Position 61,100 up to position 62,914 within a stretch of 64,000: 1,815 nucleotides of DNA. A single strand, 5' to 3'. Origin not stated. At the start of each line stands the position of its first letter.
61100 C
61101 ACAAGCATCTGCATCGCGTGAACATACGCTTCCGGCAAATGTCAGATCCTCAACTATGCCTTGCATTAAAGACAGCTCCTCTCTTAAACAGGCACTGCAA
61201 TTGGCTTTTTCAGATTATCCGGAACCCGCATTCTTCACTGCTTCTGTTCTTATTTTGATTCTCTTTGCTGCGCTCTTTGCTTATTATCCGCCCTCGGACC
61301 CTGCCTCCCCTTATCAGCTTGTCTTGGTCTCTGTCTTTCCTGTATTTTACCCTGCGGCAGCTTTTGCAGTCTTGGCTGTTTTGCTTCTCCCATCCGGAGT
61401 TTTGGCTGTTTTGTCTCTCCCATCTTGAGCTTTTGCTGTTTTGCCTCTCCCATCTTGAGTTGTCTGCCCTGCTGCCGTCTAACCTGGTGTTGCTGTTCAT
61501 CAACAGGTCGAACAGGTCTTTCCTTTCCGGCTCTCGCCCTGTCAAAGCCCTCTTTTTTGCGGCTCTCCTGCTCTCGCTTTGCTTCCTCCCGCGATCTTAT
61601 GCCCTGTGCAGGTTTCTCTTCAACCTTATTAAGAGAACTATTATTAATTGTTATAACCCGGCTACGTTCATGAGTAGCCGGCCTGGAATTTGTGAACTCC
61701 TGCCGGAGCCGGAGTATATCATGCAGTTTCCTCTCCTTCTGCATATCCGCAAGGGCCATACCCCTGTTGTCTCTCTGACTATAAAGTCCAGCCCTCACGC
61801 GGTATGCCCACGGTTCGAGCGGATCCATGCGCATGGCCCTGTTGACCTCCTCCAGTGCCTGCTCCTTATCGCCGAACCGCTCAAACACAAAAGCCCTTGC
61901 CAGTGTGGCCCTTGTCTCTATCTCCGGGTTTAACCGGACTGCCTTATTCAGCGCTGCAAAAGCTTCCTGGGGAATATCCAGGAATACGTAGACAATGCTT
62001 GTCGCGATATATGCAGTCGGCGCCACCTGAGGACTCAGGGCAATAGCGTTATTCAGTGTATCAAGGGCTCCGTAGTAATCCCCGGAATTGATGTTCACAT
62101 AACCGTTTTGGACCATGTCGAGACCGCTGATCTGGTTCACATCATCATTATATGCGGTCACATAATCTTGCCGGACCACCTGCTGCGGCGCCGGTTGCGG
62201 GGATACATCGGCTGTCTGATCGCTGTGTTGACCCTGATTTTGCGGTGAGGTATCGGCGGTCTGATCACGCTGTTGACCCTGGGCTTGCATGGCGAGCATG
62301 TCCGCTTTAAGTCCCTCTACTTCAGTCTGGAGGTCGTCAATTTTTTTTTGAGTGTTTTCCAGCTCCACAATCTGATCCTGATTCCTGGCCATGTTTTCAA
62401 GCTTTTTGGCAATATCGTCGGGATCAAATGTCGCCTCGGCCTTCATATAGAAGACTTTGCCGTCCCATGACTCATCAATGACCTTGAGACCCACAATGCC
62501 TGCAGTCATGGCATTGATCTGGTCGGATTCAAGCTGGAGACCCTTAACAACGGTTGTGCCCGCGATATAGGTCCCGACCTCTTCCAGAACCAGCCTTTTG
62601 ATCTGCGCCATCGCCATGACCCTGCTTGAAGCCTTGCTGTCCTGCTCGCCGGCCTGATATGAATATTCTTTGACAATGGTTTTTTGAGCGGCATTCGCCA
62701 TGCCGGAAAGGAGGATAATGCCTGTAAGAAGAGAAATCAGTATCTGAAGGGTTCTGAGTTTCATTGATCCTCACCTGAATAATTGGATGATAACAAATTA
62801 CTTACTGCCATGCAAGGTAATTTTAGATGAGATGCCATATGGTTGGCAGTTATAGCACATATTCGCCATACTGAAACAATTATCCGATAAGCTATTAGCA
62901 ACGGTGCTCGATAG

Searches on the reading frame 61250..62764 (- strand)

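Call 89: search_protein_families(library=pfam, proteins=[window:61250-62764:-], max_evalue=0.000001)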
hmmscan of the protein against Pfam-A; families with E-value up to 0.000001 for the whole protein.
window:61250-62764:- (504 aa): 2 families
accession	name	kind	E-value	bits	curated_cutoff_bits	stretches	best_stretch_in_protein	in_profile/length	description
PF13428.12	TPR_14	-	1.8e-07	31.6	23.5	0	285-325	2-42/44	Tetratricopeptide repeat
PF07719.23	TPR_2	-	3.6e-07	30.3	27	0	251-281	3-33/34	Tetratricopeptide repeat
